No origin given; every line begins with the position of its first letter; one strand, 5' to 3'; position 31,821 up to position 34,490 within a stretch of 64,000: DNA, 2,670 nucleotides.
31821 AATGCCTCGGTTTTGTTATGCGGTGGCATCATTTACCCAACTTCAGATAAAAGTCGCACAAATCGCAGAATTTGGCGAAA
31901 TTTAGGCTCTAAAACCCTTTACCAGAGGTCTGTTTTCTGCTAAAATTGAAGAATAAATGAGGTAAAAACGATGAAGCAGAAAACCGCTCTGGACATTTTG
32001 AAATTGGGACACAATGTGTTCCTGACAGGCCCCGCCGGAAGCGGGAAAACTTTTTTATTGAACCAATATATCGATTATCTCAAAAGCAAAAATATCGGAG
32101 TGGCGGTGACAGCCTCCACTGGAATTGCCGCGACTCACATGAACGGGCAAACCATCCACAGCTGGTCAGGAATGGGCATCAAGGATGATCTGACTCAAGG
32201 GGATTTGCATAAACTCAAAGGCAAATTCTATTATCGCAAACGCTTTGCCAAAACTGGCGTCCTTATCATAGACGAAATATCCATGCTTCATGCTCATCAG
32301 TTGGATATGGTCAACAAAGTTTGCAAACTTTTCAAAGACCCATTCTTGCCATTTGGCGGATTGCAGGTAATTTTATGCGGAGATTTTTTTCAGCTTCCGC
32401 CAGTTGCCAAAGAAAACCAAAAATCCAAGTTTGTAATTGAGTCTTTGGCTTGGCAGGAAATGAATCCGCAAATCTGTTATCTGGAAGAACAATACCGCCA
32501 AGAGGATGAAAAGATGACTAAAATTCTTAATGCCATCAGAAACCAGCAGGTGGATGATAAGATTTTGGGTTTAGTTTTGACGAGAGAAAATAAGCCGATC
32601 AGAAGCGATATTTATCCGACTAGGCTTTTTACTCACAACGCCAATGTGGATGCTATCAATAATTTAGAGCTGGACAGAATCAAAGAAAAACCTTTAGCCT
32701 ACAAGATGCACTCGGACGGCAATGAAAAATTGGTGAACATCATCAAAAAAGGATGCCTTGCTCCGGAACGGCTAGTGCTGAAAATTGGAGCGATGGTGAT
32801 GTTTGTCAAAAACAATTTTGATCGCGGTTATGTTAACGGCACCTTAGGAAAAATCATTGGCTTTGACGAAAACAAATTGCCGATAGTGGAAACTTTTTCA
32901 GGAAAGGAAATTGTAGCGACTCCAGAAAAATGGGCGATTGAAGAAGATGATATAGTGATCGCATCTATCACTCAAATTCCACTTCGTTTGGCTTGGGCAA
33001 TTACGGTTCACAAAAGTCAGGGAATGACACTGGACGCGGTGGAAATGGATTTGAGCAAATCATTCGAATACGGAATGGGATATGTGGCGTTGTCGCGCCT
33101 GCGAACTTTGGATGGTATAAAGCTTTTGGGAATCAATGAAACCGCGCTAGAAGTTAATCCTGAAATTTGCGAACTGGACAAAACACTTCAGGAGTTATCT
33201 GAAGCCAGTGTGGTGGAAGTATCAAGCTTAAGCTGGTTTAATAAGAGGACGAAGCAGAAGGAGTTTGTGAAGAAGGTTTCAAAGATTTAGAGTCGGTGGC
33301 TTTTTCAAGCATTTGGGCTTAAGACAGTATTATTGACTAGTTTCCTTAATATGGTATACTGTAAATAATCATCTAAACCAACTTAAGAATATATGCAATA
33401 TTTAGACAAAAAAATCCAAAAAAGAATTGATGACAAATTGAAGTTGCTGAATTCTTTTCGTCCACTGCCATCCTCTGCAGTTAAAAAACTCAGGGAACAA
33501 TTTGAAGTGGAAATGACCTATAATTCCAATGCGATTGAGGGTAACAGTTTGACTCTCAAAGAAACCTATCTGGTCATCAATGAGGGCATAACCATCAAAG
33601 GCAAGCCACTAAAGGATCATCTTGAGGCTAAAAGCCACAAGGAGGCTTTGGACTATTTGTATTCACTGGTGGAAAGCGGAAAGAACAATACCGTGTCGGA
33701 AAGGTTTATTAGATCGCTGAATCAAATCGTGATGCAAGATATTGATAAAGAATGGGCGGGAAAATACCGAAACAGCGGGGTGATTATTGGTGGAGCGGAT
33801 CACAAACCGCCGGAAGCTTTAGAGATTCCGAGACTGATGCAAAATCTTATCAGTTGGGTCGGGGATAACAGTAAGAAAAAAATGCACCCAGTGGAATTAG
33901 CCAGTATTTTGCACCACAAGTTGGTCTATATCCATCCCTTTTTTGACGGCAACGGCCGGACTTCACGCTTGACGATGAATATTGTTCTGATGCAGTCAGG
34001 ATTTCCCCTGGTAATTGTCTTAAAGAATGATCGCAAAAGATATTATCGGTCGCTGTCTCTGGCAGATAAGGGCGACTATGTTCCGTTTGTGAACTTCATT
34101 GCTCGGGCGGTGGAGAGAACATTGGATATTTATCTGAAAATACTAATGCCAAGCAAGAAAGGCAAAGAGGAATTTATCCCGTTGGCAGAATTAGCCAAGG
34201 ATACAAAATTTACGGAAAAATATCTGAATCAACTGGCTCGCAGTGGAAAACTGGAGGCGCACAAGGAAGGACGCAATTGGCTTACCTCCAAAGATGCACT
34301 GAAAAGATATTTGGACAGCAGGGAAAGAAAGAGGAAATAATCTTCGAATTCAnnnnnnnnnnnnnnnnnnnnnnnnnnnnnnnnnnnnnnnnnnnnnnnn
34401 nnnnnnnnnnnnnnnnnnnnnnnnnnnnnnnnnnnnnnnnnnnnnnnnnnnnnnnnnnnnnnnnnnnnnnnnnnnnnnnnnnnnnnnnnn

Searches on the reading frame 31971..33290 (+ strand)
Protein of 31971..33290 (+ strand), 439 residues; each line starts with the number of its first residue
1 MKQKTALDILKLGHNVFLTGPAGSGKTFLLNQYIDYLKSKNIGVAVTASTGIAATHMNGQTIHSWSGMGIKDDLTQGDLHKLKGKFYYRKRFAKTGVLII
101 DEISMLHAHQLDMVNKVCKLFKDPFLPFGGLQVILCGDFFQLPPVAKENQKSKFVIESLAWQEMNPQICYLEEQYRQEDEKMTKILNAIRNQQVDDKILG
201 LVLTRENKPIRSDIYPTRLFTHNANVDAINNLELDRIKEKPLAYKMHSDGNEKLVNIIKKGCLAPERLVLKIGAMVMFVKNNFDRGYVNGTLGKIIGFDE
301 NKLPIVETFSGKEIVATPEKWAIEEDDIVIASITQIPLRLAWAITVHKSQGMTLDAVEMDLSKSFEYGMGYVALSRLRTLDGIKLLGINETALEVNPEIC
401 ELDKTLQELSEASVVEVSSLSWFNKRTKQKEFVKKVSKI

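Call 3: search_protein_families(library=pfam, proteins=[window:31971-33290:+], max_evalue=0.1)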
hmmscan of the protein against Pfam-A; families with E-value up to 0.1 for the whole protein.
window:31971-33290:+ (439 aa): 34 families (the best 25 are shown)
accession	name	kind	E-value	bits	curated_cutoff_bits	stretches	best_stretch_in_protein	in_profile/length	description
PF05970.20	PIF1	-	4.9e-38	131.4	25.9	1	11-184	20-196/223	PIF1-like helicase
PF13604.12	AAA_30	-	1.8e-16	60.9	27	1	3-196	6-175/191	AAA domain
PF13245.12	AAA_19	-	2.3e-13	50.9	25.1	1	6-146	4-133/134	AAA domain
PF21530.3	Pif1_2B_dom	-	1.2e-09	38.2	23.9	1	254-298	2-47/47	DNA helicase Pif1, 2B domain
PF13401.12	AAA_22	-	1.1e-08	35.9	27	1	16-137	8-122/130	AAA domain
PF02689.20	Herpes_Helicase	-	3.8e-05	22.3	27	1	323-379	712-770/808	Helicase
PF01443.25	Viral_helicase1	-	0.0001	22.6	21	0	19-68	4-53/228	Viral superfamily 1 RNA helicase core domain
PF01078.27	Mg_chelatase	-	0.00011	22.1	20.3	1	3-113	11-125/207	Magnesium chelatase, subunit ChlI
PF03266.21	NTPase_1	-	0.00015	22.1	23.9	1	15-44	1-30/168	NTPase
PF13191.12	AAA_16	-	0.00017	22.6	32.6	1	14-46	25-57/167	AAA ATPase domain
PF07728.20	AAA_5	-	0.00017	22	22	1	15-116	1-88/139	AAA domain (dynein-related subfamily)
PF20720.3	nSTAND3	-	0.00034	20.8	27.2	1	4-44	8-48/155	Novel STAND NTPase 3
PF00437.27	T2SSE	-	0.00056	19.1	24.9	1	9-55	137-185/370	Type II/IV secretion system protein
PF00270.35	DEAD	-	0.00059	20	26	1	3-30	4-31/167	DEAD/DEAH box helicase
PF13538.12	UvrD_C_2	-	0.00098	19.4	27.4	1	340-376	1-44/52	UvrD-like helicase C-terminal domain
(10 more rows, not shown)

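Call 4: search_protein_families(library=padloc, proteins=[window:31971-33290:+], max_evalue=0.1)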
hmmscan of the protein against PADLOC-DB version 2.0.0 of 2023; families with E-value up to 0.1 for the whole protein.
window:31971-33290:+ (439 aa): 20 families
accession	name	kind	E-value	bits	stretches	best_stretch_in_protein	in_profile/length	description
PDLC05064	PDC-S68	-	6.7e-19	65.1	2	17-261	704-940/1273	-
PDLC05065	PDC-S68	-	1.3e-18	64.3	2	3-145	610-745/1221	-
PDLC01148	RecD_like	-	4e-16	56.4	2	17-192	332-487/719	RecD/Tra ATPase fused to N-terminal HHH domain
PDLC04476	PDC-M16A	-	6.5e-16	55.9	1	16-301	27-328/691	-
PDLC04475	PDC-M16A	-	1.1e-14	51.9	1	9-295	26-328/721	-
PDLC01734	typeIV_RecD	-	1.9e-14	50.9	1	16-357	357-686/763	RecD_0_IVD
PDLC05066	PDC-S68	-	7.6e-10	35.4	1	17-183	597-757/1202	-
PDLC05035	PDC-S53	-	1e-08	31.8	2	16-198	513-664/900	-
PDLC04474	PDC-M16A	-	1.6e-07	28.2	1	13-186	234-418/917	-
PDLC02372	Nhi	-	8.3e-06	22.7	1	9-180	194-333/470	-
PDLC04472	PDC-M16A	-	8.6e-06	22.3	1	15-107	241-345/930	-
PDLC04140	mad8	-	2.5e-05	21.9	1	7-48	20-58/314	mads_8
PDLC00185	HamB1|HamB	-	0.00021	17.3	1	3-40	147-185/871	DEAD-box helicase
PDLC00268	PtuA1|PtuA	-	0.0012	16.4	1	7-41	19-53/411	AAA ATPase domain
PDLC02350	AbiO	-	0.0014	15.4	1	9-119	190-282/468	AbiO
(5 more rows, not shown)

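Call 5: search_protein_families(library=ncbifam, proteins=[window:31971-33290:+], max_evalue=0.1)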
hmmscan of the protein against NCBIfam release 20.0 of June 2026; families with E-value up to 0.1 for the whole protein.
window:31971-33290:+ (439 aa): 19 families
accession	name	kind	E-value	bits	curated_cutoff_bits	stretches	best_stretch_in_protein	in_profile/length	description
TIGR01448.2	helicase_RecD2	equivalog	2.6e-22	78.8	500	1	2-364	320-663/713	SF1B family DNA helicase RecD2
TIGR01447.1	recD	equivalog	3.5e-14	52.3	310.15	1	6-361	156-546/597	exodeoxyribonuclease V subunit alpha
TIGR02768.1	TraA_Ti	equivalog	1.5e-13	50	590.45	2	269-378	614-708/751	Ti-type conjugative transfer relaxase TraA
NF010464.0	PRK13889.1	subfamily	6.2e-11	40.9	1015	1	270-379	601-695/992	conjugal transfer relaxase TraA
NF010402.0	PRK13826.1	subfamily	5e-07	28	1317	1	271-378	635-730/1102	Dtr system oriT relaxase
TIGR03015.1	pepcterm_ATPase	hypoth_equivalog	0.00083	18.9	324.5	1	16-120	46-149/269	XrtA/PEP-CTERM system-associated ATPase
NF038214.1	IS21_help_AAA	equivalog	0.002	17.9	200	1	7-30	84-107/232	IS21-like element helper ATPase IstB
NF010340.0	PRK13768.1-2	equivalog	0.0022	17.8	293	1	16-45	6-35/265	GTPase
NF010248.0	PRK13695.1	equivalog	0.0035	17.1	156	0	15-44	5-34/180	NTPase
NF010341.0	PRK13768.1-3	equivalog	0.0037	16.9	355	1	15-46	4-35/257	GTPase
TIGR00376.1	TIGR00376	hypoth_equivalog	0.0098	14.4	348.9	0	3-54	163-215/639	IGHMBP2 family helicase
NF010342.0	PRK13768.1-5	equivalog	0.016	15.1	414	1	16-47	4-35/255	GTPase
TIGR00176.1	mobB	equivalog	0.026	14.6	76.2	0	19-46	5-32/155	molybdopterin-guanine dinucleotide biosynthesis protein B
TIGR00368.1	TIGR00368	hypoth_equivalog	0.029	12.9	362.4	1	4-32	201-230/499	YifB family Mg chelatase-like AAA ATPase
NF040935.1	helicase_Hel308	equivalog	0.029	12.5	1200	1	13-79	42-108/704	ATP-dependent DNA helicase Hel308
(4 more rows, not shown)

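Call 61: search_protein_families(library=phrogs, proteins=[window:31971-33290:+], max_evalue=0.001)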
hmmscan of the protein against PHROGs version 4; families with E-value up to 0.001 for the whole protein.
window:31971-33290:+ (439 aa): 6 families
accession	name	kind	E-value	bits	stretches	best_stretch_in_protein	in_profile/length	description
phrog_325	-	DNA, RNA and nucleotide metabolism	8e-71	240.5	1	2-402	474-883/986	Dda-like helicase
phrog_30356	-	DNA, RNA and nucleotide metabolism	4.3e-26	92.2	1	5-315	10-318/823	helicase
phrog_4412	-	DNA, RNA and nucleotide metabolism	2.1e-24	86.9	2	2-194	334-506/743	exonuclease V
phrog_25471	-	unknown function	9e-10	39.8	1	5-119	13-145/162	-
phrog_170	-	other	2.5e-06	28.2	1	1-32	78-109/323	PhoH-like phosphate starvation-inducible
phrog_249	-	moron, auxiliary metabolic gene and host takeover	4.7e-05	23.9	1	9-50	123-164/380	porphyrin biosynthesis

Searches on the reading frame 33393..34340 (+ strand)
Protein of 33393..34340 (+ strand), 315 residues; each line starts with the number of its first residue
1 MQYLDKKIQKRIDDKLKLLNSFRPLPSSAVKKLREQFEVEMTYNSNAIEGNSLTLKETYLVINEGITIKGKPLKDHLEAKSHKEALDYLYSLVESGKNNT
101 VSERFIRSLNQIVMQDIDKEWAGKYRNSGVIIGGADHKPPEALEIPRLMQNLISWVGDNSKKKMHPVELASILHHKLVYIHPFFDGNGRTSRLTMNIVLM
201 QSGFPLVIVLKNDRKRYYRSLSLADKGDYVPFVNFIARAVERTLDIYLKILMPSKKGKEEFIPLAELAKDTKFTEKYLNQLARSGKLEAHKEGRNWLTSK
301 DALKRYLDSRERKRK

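Call 3: search_protein_families(library=pfam, proteins=[window:33393-34340:+], max_evalue=0.1)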
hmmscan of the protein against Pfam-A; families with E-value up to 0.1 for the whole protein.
window:33393-34340:+ (315 aa): 2 families
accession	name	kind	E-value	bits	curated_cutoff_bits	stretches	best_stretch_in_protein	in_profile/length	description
PF02661.23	Fic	-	3.5e-23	82.7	24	1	101-199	2-93/93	Fic/DOC family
PF12728.13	HTH_17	-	0.00011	22.8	27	1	266-310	6-50/51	Helix-turn-helix domain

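Call 4: search_protein_families(library=padloc, proteins=[window:33393-34340:+], max_evalue=0.1)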
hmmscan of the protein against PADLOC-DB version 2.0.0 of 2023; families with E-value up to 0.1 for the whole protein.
window:33393-34340:+ (315 aa): 10 families
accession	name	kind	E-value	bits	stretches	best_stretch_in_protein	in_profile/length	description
PDLC03963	SoFic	-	7.3e-37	125.6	1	35-262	54-282/361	-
PDLC04840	PDC-S04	-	1.6e-31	107.8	1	37-225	11-200/227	-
PDLC04836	PDC-S04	-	1.7e-28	97.4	1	33-230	21-217/244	-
PDLC04837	PDC-S04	-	2.2e-26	90.6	1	16-238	8-222/234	-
PDLC04839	PDC-S04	-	3.7e-20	70.5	1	76-241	36-203/205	-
PDLC04966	PDC-S24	-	3.2e-18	63.8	1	78-221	209-365/497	-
PDLC04838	PDC-S04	-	3.2e-12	44.7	1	94-242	56-204/209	-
PDLC04841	PDC-S04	-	0.00066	17.4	1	80-221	120-250/292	-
PDLC04842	PDC-S04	-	0.00069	17.4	1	179-219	110-150/202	-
PDLC04133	mad1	-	0.019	13.3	1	258-304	2-48/60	mads_1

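Call 5: search_protein_families(library=ncbifam, proteins=[window:33393-34340:+], max_evalue=0.1)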
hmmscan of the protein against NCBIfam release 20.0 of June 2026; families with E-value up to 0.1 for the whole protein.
window:33393-34340:+ (315 aa): 8 families
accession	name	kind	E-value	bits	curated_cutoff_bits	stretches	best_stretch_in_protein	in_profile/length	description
TIGR02613.1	mob_myst_B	hypoth_equivalog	5.1e-20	72.1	124.4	1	75-236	24-185/186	mobile mystery protein B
NF041381.1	XopAC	subfamily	5.4e-14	51.7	450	1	106-214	309-426/451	XopAC/AvrAC family type III secretion system effector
NF046030.1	ProtAdlyltaseSoFic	equivalog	3.4e-09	36.1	550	1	145-245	159-264/361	protein adenylyltransferase Fic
TIGR01764.1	excise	domain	7.2e-05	23.1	28.8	1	266-307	6-47/49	excisionase family DNA-binding protein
TIGR01550.1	DOC_P1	subfamily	0.00065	19.9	38.65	1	167-204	52-89/122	type II toxin-antitoxin system death-on-curing family toxin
NF046029.1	ProtAdlyltaseNmFic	equivalog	0.0031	17.3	230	1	178-219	94-135/177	protein adenylyltransferase Fic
NF043028.1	T4SS_AnkX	equivalog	0.011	13.9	1400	1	180-205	224-250/938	Dot/Icm T4SS effector AnkN/AnkX/LegA8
NF007672.0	PRK10347.1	equivalog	0.032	13.9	181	1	105-206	58-160/200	putative adenosine monophosphate-protein transferase Fic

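Call 61: search_protein_families(library=phrogs, proteins=[window:33393-34340:+], max_evalue=0.001)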
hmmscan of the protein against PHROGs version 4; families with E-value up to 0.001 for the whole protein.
window:33393-34340:+ (315 aa): 10 families
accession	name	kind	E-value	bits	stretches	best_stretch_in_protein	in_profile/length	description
phrog_11900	-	unknown function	2.3e-50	172.2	1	30-239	6-216/230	-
phrog_5978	-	unknown function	4.8e-43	148.6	1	5-308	22-333/364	-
phrog_23170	-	unknown function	1.9e-18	67.8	1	94-239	35-187/191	-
phrog_13548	-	unknown function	1.3e-11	45.1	1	22-241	47-270/379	-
phrog_10690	-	unknown function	1.5e-10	41.6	1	94-208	190-307/346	-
phrog_12747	-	unknown function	1.6e-05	25.6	1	108-220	61-177/211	-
phrog_6401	-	DNA, RNA and nucleotide metabolism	5.2e-05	24.1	1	268-312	16-61/64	DNA binding protein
phrog_66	-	integration and excision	0.00032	21.5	1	249-314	81-147/412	excisionase and transcriptional regulator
phrog_1840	-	integration and excision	0.00065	21.1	0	263-313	8-59/90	excisionase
phrog_577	-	moron, auxiliary metabolic gene and host takeover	0.00087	20.2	0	167-203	53-89/128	Doc-like toxin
